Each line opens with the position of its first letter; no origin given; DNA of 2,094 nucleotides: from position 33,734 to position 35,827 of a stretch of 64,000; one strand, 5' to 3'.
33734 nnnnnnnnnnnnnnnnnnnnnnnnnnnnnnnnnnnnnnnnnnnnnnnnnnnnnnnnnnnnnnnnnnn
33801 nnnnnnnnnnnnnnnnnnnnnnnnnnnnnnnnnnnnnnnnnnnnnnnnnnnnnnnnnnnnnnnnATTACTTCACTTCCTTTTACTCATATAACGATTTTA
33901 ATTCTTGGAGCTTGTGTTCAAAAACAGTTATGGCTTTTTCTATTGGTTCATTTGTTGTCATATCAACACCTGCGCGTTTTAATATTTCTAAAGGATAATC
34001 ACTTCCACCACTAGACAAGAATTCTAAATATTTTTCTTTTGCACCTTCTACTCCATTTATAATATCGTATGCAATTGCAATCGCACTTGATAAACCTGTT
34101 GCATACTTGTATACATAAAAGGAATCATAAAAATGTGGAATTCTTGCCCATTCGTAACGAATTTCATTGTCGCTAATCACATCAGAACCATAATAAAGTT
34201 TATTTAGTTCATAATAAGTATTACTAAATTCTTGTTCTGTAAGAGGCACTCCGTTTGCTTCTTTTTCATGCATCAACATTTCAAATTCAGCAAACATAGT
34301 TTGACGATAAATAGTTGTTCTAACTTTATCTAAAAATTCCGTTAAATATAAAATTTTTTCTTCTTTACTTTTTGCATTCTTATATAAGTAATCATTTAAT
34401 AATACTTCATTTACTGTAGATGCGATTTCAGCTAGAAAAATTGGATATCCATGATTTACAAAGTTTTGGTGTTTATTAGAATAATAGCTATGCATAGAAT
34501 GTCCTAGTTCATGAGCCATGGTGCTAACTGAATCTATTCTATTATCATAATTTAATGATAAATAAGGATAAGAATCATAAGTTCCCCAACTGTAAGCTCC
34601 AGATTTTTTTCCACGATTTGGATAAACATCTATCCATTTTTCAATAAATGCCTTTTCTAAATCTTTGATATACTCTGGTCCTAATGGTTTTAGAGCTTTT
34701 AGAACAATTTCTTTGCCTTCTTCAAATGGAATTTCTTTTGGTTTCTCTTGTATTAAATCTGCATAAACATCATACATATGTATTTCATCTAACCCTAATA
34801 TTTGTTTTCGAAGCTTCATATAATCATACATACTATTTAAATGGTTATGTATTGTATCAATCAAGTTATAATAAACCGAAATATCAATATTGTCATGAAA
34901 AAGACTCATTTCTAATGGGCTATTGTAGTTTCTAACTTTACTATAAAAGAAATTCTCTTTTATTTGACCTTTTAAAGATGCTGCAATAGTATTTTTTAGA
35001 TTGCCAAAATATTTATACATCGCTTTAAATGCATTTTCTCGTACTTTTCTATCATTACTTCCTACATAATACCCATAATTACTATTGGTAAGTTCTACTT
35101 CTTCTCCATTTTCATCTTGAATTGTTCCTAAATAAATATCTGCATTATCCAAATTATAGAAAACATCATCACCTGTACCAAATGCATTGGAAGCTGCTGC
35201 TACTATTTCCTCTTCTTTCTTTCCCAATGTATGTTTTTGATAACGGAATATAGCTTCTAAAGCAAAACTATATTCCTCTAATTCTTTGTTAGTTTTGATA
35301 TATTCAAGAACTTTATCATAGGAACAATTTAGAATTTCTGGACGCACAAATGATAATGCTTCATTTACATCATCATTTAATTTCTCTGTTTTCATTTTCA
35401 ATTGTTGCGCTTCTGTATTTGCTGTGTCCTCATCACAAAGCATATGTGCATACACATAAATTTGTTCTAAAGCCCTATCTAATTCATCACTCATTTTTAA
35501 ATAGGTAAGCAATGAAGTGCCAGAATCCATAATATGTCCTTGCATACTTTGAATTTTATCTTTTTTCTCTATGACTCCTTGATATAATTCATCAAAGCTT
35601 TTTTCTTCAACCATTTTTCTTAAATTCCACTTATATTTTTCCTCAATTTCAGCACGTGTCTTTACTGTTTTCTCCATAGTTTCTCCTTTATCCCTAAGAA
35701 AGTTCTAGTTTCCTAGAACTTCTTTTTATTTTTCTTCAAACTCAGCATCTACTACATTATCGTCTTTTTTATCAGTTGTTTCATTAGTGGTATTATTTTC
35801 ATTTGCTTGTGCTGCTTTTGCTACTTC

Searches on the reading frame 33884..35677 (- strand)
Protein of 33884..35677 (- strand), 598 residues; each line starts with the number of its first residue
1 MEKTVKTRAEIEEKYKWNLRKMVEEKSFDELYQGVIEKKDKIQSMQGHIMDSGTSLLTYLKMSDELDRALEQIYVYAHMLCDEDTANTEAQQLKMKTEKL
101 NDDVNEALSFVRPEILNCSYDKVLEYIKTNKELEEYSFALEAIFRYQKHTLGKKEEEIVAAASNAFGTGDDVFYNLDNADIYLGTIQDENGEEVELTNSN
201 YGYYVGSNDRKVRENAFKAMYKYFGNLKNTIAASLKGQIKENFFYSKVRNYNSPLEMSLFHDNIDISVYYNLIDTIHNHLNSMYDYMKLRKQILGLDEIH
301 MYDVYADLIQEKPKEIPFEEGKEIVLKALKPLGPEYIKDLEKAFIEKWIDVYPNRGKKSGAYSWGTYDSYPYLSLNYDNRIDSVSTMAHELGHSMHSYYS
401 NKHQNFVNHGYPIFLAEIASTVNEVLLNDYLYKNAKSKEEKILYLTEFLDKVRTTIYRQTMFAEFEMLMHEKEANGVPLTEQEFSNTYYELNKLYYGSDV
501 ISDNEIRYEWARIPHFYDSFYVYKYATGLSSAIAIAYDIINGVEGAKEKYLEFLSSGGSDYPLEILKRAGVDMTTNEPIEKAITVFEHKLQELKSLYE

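Call 4: search_protein_families(library=pfam, proteins=[window:33884-35677:-], max_evalue=1)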
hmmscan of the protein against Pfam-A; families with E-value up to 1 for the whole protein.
window:33884-35677:- (598 aa): 4 families
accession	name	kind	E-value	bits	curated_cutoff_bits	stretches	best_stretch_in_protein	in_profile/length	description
PF01432.26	Peptidase_M3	-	2.7e-76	258.2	27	1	207-583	5-455/457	Peptidase family M3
PF08439.15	Peptidase_M3_N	-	1.7e-17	63.8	25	1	114-181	1-68/70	Oligopeptidase F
PF06632.17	XRCC4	-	0.066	13.6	26.2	0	82-120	32-70/102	XRCC4 N-terminal domain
PF03127.19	GAT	-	0.13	13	31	1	21-72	19-70/77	GAT domain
